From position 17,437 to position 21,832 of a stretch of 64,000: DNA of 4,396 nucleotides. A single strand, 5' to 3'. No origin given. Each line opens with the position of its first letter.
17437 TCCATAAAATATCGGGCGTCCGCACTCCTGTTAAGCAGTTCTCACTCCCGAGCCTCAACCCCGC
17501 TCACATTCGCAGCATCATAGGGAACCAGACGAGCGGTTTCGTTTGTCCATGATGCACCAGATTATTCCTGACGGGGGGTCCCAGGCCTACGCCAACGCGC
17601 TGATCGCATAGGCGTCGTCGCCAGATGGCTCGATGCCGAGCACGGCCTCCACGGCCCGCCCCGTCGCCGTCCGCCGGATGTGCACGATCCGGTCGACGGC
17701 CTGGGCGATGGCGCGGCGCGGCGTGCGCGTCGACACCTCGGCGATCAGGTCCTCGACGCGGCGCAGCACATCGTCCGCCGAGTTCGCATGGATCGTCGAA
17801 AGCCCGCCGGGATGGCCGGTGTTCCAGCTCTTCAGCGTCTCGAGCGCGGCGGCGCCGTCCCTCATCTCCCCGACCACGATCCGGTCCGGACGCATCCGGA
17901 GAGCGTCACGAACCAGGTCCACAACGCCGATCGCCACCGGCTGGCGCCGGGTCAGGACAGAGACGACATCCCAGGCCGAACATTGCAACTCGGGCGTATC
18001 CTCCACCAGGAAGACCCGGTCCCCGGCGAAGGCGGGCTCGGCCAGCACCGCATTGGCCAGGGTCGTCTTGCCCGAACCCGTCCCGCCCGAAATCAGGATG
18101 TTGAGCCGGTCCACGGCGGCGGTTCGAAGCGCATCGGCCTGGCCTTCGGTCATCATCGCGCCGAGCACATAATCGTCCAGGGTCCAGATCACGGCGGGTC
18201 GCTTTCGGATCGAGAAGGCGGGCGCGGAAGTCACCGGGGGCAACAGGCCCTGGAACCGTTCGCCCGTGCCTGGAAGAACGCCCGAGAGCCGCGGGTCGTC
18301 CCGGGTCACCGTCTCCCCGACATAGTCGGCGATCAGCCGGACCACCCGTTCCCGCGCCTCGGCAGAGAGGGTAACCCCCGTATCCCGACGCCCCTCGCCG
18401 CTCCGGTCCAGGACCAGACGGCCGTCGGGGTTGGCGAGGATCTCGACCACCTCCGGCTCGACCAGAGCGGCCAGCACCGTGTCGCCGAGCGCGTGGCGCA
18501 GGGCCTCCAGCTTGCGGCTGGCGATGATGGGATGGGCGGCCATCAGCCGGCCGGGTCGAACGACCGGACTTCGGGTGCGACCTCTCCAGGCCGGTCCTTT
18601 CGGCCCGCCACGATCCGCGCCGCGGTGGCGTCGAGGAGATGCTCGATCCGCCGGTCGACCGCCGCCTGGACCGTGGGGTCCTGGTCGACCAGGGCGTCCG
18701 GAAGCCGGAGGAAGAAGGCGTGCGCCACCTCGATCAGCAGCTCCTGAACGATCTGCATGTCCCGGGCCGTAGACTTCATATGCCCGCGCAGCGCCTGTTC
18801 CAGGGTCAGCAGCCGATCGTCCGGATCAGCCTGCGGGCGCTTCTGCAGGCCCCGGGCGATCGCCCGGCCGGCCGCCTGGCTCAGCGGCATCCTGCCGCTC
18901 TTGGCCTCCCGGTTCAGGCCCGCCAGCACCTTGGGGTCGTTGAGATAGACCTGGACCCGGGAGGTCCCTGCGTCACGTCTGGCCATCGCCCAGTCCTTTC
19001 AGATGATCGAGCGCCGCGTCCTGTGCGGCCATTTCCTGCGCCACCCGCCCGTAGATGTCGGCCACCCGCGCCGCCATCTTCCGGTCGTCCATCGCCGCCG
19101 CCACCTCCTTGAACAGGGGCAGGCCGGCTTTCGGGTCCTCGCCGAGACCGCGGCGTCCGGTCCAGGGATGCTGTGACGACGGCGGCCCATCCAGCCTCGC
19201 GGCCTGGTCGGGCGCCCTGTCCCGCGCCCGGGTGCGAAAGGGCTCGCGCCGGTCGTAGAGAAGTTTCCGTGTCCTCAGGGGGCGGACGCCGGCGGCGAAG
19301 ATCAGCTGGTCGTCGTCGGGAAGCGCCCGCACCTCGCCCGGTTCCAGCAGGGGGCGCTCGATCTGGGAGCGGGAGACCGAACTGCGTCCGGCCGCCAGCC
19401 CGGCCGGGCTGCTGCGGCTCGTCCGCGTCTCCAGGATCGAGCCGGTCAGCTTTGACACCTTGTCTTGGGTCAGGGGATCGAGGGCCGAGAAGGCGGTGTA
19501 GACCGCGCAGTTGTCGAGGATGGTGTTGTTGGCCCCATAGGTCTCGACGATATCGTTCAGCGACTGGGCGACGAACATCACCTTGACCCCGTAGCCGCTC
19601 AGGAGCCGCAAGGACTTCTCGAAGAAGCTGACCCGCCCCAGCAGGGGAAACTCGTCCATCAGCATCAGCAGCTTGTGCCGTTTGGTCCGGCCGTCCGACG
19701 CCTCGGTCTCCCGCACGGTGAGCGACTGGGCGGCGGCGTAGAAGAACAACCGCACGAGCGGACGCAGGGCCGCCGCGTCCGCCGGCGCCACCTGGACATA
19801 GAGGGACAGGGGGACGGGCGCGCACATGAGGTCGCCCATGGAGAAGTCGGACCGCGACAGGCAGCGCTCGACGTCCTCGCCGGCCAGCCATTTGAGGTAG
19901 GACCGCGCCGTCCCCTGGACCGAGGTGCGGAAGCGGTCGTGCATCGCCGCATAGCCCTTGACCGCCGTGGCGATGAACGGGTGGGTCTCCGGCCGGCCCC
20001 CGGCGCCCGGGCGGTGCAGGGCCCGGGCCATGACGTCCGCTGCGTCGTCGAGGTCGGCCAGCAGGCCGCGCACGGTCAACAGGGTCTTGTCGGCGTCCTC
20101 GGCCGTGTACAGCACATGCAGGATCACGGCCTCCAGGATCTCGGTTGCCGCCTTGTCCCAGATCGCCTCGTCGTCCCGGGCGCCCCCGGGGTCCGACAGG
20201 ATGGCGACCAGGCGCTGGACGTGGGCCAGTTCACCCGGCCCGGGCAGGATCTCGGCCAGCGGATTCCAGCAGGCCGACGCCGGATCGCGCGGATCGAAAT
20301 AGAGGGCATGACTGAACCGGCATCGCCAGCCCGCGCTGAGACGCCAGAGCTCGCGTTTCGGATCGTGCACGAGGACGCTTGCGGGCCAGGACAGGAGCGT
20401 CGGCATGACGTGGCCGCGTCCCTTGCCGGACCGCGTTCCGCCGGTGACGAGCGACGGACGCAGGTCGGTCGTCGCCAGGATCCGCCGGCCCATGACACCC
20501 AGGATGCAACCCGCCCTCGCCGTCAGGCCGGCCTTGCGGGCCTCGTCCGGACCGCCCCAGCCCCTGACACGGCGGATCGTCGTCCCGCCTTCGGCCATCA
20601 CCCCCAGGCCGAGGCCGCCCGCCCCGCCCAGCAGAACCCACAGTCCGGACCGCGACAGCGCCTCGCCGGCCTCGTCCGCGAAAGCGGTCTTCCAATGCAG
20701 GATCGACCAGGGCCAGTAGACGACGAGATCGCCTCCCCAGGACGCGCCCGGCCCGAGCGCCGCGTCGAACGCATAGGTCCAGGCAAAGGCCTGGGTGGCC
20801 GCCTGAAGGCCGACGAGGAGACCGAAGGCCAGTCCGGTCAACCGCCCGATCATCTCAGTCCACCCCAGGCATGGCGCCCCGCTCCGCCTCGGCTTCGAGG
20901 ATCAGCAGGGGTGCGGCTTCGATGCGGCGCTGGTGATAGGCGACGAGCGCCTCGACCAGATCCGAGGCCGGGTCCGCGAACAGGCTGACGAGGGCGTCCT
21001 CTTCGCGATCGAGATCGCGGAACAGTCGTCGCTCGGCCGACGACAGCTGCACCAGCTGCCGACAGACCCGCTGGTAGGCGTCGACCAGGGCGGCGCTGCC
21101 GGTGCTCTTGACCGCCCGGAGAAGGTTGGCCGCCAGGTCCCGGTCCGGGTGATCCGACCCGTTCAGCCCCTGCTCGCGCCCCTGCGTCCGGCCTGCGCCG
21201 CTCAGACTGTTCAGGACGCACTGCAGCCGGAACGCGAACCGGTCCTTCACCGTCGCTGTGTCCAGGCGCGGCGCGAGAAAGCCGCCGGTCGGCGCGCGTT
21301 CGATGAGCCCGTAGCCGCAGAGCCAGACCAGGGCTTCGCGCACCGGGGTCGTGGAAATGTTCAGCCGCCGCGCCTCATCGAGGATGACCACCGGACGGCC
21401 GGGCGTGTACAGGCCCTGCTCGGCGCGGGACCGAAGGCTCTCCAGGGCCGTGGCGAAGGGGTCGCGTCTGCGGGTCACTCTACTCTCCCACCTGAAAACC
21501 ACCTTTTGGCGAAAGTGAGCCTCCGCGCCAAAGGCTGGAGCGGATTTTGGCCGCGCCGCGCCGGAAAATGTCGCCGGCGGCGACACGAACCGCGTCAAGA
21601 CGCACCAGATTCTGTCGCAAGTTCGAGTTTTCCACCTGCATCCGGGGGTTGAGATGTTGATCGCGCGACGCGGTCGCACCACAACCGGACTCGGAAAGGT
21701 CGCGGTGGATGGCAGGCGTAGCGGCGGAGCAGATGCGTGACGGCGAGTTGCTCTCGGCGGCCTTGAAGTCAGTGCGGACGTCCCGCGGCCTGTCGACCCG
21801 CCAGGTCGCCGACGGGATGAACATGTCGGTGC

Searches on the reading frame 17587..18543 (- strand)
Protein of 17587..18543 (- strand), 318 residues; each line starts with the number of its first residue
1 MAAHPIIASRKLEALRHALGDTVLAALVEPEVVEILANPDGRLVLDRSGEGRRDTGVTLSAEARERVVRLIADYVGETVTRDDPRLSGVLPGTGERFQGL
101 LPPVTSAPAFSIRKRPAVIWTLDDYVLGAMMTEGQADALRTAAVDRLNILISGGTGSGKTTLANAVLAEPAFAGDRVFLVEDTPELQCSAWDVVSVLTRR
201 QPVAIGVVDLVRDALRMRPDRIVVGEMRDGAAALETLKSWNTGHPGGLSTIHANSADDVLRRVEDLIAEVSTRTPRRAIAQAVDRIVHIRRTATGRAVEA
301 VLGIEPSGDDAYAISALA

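Call 10: search_protein_families(library=pfam, proteins=[window:17587-18543:-], max_evalue=0.001)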
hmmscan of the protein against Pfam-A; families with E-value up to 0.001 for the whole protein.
window:17587-18543:- (318 aa): 3 families
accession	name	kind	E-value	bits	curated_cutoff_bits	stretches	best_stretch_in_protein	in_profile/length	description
PF00437.27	T2SSE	-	1.2e-34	120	24.9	1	103-290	100-278/370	Type II/IV secretion system protein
PF13191.12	AAA_16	-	0.00034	21.6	32.6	0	137-198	14-64/167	AAA ATPase domain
PF13555.12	AAA_29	-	0.00067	19.8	27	0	133-167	9-43/61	P-loop containing region of AAA domain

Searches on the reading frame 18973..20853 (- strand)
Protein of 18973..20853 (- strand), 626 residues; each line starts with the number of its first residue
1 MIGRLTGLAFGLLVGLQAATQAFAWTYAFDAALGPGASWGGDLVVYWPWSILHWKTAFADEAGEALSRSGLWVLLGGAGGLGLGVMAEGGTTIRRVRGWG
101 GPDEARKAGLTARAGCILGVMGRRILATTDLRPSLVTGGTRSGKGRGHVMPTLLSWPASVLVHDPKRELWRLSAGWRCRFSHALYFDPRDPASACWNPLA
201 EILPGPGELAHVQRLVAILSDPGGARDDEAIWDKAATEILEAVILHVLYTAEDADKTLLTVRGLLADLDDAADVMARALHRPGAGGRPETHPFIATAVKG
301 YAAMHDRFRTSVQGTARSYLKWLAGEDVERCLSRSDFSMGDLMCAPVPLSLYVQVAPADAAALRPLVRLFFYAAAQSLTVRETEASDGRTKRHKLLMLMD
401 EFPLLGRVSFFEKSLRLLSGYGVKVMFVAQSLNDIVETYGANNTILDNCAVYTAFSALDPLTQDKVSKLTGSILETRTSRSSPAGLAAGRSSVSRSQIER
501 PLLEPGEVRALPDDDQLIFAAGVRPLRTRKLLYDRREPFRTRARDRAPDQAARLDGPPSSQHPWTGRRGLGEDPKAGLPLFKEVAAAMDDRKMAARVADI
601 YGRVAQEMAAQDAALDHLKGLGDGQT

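Call 3: search_protein_families(library=pfam, proteins=[window:18973-20853:-], max_evalue=0.01)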
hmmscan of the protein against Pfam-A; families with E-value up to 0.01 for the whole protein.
window:18973-20853:- (626 aa): 3 families
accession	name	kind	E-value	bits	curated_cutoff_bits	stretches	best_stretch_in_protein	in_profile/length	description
PF02534.20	T4SS-DNA_transf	-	2.5e-78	264.5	20.1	1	130-543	43-455/468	Type IV secretory system Conjugative DNA transfer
PF12696.13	TraG-D_C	-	5.6e-21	75.2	22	1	395-512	2-125/126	TraM recognition site of TraD and TraG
PF10412.15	TrwB_AAD_bind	-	1.4e-17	64.1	20.5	1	185-516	67-371/387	Type IV secretion-system coupling protein DNA-binding domain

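Call 4: search_protein_families(library=ncbifam, proteins=[window:18973-20853:-], max_evalue=0.01)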
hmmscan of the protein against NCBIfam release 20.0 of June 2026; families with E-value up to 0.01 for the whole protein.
window:18973-20853:- (626 aa): 8 families
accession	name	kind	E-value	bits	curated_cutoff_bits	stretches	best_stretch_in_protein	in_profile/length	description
NF010450.0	PRK13876.1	subfamily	1.3e-114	383.8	674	1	12-568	18-580/667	IncP-type conjugal transfer protein TraG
NF010453.0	PRK13880.1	subfamily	9.6e-78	261.9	586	2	138-554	176-616/630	conjugal transfer coupling protein TraG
NF010472.0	PRK13897.1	equivalog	1.5e-46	159.3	728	1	99-541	126-558/657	type IV secretion system component VirD4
NF045973.1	conju_CD1115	equivalog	2e-45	155.5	250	1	134-535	27-437/442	VirD4-like conjugal transfer protein, CD1115 family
NF010424.0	PRK13850.1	equivalog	2.4e-36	125.2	681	1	123-533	131-530/670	type IV secretion system ATPase VirD4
NF010394.0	PRK13822.1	subfamily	4.9e-31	108.2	443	1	139-544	232-632/643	conjugal transfer coupling protein TraG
TIGR02767.1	TraG-Ti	equivalog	4.5e-24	85.2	686.2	1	142-544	222-619/623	Ti-type conjugative transfer system protein TraG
TIGR02759.1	TraD_Ftype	equivalog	2.8e-07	29.7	521.35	1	320-535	342-553/566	type IV conjugative transfer system coupling protein TraD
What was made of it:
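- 18973..20853 (-): TraG/VirD4 type IV coupling protein of the integrated conjugative element. PF02534 2.5e-78; NF010450 IncP-type TraG 1.3e-114, 384 bits, below that model's 674-bit cut-off (calls 3, 4).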

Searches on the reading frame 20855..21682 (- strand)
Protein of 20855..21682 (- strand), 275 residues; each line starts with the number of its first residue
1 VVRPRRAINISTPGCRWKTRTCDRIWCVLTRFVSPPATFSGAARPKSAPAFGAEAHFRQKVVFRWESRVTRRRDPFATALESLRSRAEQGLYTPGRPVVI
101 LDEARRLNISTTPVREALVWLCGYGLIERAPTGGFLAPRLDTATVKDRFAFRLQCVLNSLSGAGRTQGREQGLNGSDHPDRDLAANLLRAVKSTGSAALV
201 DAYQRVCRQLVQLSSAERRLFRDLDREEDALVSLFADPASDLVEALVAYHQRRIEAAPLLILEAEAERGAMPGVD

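Call 3: search_protein_families(library=pfam, proteins=[window:20855-21682:-], max_evalue=0.01)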
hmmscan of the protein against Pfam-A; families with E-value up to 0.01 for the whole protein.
window:20855-21682:- (275 aa): 1 family
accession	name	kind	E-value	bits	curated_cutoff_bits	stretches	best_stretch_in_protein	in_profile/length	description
PF00392.27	GntR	-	7.8e-05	22.7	27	1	81-135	7-62/64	Bacterial regulatory proteins, gntR family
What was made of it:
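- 20855..21682 (-): GntR-like regulator, first gene of the leftward GntR-traG-trbB operon. The true start is probably near 21478, giving about 207 aa as in relatives. Weak PF00392 hit (7.8e-05, call 3).
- On Isopeptidase-type lasso cluster (astexin type): 20855-21682, weak PF00392 hit (call 3).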

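Call 4: search_protein_families(library=ncbifam, proteins=[window:20855-21682:-], max_evalue=0.01)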
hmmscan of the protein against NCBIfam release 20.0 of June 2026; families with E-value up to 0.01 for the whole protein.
window:20855-21682:- (275 aa): 2 families
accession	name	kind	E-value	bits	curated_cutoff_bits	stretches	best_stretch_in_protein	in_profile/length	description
TIGR03338.1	phnR_burk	equivalog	2.9e-05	23.8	271.5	1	89-129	26-66/212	phosphonate utilization associated transcriptional regulator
NF008504.0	PRK11414.1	equivalog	0.00048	19.9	225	1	83-149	20-86/221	GntR family transcriptional regulator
